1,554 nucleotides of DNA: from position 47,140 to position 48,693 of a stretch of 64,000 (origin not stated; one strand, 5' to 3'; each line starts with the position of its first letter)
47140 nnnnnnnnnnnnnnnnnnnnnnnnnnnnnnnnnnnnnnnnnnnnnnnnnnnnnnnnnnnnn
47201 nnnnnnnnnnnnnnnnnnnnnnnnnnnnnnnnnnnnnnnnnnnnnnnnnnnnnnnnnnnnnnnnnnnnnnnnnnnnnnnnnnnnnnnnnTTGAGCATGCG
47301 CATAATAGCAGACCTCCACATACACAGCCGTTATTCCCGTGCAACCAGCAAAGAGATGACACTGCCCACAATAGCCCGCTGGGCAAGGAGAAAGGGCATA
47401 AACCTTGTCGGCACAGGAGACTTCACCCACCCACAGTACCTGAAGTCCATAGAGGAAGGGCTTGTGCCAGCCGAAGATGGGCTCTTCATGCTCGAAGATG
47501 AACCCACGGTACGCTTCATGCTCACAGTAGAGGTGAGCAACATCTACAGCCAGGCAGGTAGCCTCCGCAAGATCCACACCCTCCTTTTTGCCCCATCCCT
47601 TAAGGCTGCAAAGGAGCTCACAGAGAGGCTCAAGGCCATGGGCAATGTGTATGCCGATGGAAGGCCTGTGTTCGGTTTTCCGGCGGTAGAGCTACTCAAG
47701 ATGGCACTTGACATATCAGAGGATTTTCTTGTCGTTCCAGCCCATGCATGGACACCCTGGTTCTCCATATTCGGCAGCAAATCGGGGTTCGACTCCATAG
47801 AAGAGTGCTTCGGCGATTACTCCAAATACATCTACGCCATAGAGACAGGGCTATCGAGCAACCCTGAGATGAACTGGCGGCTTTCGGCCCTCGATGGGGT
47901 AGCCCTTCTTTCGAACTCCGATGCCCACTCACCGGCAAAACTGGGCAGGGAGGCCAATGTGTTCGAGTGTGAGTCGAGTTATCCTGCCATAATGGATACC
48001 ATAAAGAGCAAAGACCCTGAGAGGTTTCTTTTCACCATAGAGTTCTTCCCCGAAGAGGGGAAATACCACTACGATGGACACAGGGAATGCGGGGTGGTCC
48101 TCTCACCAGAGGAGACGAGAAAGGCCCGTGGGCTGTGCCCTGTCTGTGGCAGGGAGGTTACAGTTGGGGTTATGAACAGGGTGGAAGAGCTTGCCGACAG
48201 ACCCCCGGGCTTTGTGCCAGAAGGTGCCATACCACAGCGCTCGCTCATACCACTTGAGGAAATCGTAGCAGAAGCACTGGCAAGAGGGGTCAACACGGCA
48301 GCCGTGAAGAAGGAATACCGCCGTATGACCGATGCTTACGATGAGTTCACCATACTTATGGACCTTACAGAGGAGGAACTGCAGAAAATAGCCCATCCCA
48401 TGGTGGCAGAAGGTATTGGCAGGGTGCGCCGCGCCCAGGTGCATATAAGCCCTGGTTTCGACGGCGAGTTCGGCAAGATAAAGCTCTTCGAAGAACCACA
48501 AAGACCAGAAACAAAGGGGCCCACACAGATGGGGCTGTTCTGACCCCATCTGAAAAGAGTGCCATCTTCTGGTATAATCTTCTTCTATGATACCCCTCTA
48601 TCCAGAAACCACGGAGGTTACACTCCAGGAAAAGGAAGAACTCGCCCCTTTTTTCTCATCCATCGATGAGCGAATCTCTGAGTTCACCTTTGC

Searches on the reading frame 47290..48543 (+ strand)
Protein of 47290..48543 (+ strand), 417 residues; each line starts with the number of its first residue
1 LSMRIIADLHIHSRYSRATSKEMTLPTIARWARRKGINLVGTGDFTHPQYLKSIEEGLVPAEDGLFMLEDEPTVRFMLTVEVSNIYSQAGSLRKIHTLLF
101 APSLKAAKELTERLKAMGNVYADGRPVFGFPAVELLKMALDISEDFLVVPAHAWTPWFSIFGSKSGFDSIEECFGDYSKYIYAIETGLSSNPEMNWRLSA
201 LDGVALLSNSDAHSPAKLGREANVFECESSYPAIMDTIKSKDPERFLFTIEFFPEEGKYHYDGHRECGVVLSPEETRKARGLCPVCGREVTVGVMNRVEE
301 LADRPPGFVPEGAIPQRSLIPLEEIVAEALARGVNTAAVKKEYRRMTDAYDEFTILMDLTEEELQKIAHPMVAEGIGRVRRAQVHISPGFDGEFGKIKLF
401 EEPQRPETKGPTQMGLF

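Call 3: search_protein_families(library=pfam, proteins=[window:47290-48543:+], max_evalue=0.01)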
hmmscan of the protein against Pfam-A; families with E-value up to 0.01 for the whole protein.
window:47290-48543:+ (417 aa): 1 family
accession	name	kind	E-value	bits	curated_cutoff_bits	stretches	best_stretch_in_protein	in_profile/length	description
PF13263.12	PHP_C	-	0.0021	18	21.3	0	205-240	17-53/56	PHP-associated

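Call 4: search_protein_families(library=ncbifam, proteins=[window:47290-48543:+], max_evalue=0.01)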
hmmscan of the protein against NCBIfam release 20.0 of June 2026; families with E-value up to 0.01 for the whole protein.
window:47290-48543:+ (417 aa): 1 family
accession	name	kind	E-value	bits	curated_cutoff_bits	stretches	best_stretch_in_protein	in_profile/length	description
TIGR00375.1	TIGR00375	hypoth_equivalog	2.3e-54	185.2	326.6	1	7-397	2-374/374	TIGR00375 family protein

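Call 5: search_solved_structures(query=window:47290-48543:+, max_evalue=0.01, show_alignments=1)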
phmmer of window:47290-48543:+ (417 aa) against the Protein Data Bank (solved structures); distinct sequences matched with E-value up to 0.01: 3.
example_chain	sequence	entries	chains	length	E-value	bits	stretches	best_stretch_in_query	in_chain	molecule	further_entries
5zb8_A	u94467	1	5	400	2.2e-62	214.7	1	5-403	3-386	PfuEndoQ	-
7k30_A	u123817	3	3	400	1.1e-61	212.5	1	5-403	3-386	Endonuclease Q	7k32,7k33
7k31_A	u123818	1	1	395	1.1e-61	212.4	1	5-403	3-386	Endonuclease Q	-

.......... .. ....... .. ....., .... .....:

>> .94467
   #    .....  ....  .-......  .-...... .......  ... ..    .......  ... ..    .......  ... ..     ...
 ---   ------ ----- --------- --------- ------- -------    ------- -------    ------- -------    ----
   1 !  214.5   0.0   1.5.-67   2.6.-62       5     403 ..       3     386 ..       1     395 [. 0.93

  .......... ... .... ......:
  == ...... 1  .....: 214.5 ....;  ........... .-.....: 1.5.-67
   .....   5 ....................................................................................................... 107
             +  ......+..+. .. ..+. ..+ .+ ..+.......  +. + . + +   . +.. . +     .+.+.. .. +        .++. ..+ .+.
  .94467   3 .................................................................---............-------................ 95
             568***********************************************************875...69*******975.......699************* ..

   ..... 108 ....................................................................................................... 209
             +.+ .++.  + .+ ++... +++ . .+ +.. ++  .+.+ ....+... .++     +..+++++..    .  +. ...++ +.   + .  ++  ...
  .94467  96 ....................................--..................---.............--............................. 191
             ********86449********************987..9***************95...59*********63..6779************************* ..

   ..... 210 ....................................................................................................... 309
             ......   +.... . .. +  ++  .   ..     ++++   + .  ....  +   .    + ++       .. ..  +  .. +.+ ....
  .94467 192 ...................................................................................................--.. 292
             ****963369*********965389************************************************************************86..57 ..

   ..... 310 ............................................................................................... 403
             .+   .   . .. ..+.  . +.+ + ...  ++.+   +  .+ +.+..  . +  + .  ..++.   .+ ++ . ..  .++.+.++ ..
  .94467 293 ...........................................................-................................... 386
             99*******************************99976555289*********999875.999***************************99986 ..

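Call 72: search_protein_families(library=padloc, proteins=[window:47296-48543:+], max_evalue=0.001)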
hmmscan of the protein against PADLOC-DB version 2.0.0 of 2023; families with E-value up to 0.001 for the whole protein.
window:47296-48543:+ (415 aa): 0 families
